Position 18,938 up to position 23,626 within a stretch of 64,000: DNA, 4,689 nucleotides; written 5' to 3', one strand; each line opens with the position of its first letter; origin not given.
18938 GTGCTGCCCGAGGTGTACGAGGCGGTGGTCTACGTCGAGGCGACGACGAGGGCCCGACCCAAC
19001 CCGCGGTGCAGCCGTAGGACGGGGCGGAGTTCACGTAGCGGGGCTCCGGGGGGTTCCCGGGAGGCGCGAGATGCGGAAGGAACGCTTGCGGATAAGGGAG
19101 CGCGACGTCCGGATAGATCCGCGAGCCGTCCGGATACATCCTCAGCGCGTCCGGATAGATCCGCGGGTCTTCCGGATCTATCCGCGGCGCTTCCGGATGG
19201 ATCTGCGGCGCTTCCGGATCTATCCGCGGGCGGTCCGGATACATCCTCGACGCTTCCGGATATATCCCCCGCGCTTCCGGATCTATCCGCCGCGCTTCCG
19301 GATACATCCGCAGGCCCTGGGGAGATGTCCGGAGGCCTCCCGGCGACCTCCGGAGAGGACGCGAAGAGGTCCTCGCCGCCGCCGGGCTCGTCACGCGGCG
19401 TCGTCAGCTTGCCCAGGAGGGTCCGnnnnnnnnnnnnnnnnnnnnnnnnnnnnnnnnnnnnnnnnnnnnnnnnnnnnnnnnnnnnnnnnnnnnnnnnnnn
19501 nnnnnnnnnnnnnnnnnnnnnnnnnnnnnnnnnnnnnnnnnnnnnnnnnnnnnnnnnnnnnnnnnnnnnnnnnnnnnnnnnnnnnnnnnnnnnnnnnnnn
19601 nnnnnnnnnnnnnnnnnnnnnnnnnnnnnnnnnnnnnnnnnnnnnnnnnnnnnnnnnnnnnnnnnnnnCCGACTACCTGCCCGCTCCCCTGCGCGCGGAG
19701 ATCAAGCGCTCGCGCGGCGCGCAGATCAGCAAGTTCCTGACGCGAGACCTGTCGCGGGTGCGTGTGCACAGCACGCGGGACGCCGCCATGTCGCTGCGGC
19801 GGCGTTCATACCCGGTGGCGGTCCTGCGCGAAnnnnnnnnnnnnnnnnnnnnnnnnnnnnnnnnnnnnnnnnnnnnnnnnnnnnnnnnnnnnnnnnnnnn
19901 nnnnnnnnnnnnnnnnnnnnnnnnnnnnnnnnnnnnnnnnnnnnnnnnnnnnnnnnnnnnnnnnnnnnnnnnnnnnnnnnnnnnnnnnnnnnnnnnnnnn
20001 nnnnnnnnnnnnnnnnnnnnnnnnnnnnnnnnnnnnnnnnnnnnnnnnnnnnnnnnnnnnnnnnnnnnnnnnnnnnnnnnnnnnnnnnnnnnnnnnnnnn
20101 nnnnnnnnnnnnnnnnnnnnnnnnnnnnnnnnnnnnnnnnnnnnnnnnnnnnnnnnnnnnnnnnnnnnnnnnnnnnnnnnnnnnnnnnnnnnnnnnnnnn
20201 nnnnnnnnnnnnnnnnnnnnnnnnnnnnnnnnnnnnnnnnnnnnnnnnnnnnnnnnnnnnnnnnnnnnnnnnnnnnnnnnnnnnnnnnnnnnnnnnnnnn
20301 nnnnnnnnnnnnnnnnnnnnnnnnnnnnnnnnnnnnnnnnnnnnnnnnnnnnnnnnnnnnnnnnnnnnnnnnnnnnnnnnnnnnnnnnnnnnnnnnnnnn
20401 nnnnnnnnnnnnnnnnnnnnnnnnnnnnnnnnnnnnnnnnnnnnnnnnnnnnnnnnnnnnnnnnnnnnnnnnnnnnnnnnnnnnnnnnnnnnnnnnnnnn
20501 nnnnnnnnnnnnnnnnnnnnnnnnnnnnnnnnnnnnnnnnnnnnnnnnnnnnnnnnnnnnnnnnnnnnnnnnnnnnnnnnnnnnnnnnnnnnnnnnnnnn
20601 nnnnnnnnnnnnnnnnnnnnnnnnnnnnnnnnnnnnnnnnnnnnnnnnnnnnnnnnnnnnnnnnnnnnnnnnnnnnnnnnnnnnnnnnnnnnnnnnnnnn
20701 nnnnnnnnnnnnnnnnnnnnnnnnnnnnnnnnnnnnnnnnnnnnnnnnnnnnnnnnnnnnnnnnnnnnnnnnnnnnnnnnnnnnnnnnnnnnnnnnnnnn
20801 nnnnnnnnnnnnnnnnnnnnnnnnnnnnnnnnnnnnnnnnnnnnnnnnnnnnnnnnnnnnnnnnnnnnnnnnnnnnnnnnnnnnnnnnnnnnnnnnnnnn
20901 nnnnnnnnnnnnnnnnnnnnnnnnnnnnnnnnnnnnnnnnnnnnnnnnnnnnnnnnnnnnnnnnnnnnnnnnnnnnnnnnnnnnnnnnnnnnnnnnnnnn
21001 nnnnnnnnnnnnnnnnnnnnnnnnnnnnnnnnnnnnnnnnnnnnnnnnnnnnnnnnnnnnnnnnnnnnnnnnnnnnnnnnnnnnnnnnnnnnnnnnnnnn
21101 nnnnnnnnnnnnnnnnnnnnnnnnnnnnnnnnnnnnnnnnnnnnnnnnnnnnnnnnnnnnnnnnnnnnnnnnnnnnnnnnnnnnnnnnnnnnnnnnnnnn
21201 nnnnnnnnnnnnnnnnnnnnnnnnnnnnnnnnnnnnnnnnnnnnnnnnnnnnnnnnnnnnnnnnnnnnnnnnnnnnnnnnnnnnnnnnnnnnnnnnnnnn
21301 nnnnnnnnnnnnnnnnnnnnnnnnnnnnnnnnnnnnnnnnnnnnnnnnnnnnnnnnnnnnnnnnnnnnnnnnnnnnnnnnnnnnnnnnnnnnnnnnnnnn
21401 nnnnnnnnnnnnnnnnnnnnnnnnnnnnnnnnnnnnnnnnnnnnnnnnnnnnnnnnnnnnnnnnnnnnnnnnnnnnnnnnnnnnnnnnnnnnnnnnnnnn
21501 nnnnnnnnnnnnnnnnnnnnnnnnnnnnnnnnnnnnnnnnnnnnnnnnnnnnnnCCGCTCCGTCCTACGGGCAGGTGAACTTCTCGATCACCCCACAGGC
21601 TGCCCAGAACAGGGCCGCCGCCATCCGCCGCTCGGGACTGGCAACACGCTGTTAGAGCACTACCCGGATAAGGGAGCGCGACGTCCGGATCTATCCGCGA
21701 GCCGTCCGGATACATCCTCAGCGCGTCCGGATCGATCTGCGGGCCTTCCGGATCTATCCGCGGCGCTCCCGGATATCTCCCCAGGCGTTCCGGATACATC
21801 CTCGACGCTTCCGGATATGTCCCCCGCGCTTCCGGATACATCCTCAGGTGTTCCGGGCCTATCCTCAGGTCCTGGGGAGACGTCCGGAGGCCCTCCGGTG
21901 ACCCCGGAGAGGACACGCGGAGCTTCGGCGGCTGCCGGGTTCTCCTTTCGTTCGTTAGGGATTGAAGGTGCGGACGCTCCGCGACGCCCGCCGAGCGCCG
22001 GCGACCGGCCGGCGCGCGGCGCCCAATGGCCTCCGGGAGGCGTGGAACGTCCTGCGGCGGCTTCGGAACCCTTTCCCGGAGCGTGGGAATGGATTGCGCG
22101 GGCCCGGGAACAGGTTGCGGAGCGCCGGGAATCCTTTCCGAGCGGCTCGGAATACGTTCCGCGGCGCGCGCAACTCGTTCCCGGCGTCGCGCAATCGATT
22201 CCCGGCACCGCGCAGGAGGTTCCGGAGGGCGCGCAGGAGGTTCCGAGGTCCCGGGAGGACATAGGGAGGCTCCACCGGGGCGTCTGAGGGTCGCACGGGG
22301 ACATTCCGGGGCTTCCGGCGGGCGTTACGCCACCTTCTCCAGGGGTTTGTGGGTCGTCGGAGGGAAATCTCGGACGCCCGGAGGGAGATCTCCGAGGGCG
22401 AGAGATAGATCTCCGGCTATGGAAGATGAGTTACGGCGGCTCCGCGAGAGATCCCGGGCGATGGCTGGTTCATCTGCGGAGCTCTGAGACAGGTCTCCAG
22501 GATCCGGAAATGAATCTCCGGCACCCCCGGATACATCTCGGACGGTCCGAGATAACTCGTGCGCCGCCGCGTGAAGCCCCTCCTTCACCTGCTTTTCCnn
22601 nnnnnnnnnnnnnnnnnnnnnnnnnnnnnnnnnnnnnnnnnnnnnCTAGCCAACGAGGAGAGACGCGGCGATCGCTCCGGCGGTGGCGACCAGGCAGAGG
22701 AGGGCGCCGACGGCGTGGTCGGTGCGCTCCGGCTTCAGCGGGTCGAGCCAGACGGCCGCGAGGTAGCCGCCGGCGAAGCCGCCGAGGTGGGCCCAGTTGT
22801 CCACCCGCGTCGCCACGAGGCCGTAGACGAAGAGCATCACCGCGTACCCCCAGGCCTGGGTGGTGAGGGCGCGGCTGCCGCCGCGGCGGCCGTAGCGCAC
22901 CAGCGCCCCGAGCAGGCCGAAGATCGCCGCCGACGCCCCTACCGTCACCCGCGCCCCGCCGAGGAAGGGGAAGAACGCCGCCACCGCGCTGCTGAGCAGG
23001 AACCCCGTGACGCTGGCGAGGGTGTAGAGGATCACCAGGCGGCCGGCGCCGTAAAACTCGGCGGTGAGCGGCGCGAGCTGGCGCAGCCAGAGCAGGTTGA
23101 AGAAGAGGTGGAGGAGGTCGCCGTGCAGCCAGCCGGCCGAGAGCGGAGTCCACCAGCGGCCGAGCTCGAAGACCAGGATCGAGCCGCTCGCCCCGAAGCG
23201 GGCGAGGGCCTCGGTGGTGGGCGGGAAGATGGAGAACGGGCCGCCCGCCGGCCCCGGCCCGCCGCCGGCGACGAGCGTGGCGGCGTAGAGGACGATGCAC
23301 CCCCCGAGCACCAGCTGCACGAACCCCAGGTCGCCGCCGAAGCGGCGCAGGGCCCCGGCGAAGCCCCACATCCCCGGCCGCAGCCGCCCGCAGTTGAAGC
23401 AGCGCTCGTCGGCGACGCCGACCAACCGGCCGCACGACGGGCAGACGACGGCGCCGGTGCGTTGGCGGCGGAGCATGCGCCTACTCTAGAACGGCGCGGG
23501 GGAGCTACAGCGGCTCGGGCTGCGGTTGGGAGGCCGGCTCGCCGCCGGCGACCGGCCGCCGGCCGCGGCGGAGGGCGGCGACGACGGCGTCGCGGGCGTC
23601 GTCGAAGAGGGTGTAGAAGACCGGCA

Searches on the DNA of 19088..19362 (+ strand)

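Call 73: search_dna_similar(query=window:19088-19362:+, collection=plasmids, mode=distant, max_evalue=0.001, max_rows=10)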
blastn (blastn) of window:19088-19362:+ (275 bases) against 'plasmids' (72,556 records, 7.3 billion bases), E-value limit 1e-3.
No match.

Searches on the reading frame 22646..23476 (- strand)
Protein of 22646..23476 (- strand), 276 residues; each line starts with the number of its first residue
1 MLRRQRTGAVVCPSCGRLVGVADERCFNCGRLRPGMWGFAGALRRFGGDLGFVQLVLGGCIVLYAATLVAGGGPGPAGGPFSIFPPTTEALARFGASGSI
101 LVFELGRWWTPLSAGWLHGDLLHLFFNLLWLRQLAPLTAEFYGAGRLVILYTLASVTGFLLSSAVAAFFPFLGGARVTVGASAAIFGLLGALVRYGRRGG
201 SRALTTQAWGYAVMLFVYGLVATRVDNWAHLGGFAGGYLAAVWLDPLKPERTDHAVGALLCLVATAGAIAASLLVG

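Call 47: find_homologous_proteins(query=window:22646-23476:-, max_evalue=1e-40)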
Query window:22646-23476:- (276 aa): 4859 proteins with E <= 1e-40 among 8000 candidates; the best 120 are listed.
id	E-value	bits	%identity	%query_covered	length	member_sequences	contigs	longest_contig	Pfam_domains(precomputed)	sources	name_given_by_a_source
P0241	5.2e-173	593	98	100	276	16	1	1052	PF01694.29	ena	-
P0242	3.5e-141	488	82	100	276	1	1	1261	PF01694.29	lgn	-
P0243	1.1e-133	463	77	95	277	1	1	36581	PF01694.29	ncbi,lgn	-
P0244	5.5e-131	455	74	100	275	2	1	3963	PF01694.29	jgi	jgi:rhomboid protease GluP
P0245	1.5e-130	453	75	100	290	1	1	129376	PF01694.29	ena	-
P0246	2.9e-128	446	74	100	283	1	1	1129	PF01694.29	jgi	jgi:rhomboid protease GluP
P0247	5.1e-124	432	73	100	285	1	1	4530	PF01694.29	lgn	-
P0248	9.3e-118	411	70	99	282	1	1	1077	PF01694.29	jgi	jgi:rhomboid protease GluP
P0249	9.1e-117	408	68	100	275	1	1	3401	PF01694.29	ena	-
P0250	1.6e-116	407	69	100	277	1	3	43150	PF01694.29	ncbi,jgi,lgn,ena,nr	ncbi:MAG TPA: rhomboid family intramembrane serine protease [Thermoanaerobaculia bacterium]|nr:rhomb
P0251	4.3e-116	406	68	92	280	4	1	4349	PF01694.29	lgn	-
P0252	7.7e-114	398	68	100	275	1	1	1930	PF01694.29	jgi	jgi:rhomboid protease GluP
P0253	3.3e-113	396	76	79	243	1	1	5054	PF01694.29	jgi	jgi:rhomboid protease GluP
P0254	4.5e-111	389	68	99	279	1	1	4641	PF01694.29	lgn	-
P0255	6.4e-111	389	67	99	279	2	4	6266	PF01694.29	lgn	-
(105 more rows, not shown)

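Call 48: list_cluster_members(proteins=[P0241])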
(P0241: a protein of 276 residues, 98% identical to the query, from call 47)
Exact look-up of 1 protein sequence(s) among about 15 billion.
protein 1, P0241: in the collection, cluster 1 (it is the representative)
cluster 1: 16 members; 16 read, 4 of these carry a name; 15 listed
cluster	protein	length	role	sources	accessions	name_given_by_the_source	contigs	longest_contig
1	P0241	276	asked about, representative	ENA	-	-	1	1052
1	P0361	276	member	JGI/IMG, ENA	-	rhomboid protease GluP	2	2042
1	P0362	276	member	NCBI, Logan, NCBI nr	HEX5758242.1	MAG TPA: rhomboid family intramembrane serine protease [Thermoanaerobaculia bacterium] | rhomboid family intramembrane serine protease [Thermoanaerobaculia bacterium]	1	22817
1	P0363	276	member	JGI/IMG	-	rhomboid protease GluP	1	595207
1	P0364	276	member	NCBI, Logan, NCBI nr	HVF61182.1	MAG TPA: rhomboid family intramembrane serine protease [Thermoanaerobaculia bacterium] | rhomboid family intramembrane serine protease [Thermoanaerobaculia bacterium]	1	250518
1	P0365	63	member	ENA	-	-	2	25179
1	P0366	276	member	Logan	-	-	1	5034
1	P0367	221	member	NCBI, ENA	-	-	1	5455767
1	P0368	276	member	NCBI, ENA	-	-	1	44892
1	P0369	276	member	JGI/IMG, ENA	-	-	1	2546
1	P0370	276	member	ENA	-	-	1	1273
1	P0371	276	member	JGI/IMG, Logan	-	-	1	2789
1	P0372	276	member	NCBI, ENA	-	-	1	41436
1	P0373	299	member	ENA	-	-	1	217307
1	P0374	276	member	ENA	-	-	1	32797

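Call 49: find_encoding_contigs(protein=P0367, flank=10000, max_places=2)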
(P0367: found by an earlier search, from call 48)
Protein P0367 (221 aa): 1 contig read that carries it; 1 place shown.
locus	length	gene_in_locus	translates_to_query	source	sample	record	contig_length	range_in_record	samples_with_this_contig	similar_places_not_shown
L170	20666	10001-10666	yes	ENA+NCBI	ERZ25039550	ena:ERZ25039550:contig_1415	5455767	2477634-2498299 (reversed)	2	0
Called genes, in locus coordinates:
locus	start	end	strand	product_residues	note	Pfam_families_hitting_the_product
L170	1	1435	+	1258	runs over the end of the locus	PF00873:ACR_tran, PF03176:MMPL (faint), PF00873:ACR_tran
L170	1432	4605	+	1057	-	PF00873:ACR_tran, PF03176:MMPL (weak)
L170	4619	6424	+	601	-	PF13676:TIR_2, PF20703:nSTAND1, PF13191:AAA_16 (weak), PF25201:nSTAND6 (faint)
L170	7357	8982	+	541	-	PF25175:Beta-prop_WDR5, PF23381:Beta-prop_IFT122_1st, PF25173:Beta-prop_WDR3_1st, PF25174:Beta-prop_THOC3, PF23381:Beta-prop_IFT122_1st, PF25174:Beta-prop_THOC3, PF23381:Beta-prop_IFT122_1st, PF24814:WD40_Prp19, +25 more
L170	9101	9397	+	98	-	PF04014:MazE_antitoxin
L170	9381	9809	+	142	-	PF01850:PIN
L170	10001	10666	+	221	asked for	PF01694:Rhomboid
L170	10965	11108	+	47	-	-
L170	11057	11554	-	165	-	PF05139:Erythro_esteras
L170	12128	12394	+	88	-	-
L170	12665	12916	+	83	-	-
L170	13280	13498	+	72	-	-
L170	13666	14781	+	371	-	PF13365:Trypsin_2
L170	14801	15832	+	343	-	-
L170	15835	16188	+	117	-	PF07728:AAA_5 (weak)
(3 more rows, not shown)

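Call 50: find_encoding_contigs(protein=P0363, flank=10000, max_places=2)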
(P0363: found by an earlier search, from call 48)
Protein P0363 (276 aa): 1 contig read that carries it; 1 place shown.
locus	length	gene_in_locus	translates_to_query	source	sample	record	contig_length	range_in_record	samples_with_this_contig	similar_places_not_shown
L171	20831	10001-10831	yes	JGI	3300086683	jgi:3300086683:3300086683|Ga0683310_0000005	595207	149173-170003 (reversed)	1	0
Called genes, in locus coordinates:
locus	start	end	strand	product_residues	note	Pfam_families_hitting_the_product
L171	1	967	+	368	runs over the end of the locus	PF12679:ABC2_membrane_2, PF12698:ABC2_membrane_3, PF01061:ABC2_membrane, PF12730:ABC2_membrane_4 (weak)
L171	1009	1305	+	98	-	PF04365:BrnT_toxin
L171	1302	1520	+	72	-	PF12441:CopG_antitoxin (weak), PF14384:BrnA_antitoxin (weak)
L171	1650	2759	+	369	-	PF25917:BSH_RND, PF25973:BSH_CzcB, PF25954:Beta-barrel_RND_2, PF25989:YknX_C (weak)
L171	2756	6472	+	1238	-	PF00873:ACR_tran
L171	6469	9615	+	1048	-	PF00873:ACR_tran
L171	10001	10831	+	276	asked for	PF01694:Rhomboid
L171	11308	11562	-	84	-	PF05016:ParE_toxin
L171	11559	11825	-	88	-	-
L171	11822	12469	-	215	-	PF00174:Oxidored_molyb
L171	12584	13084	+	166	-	PF14464:Prok-JAB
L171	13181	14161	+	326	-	PF00291:PALP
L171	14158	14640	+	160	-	PF01398:JAB (weak), PF14464:Prok-JAB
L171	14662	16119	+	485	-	PF02597:ThiS, PF00899:ThiF, PF00581:Rhodanese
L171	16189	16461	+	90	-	-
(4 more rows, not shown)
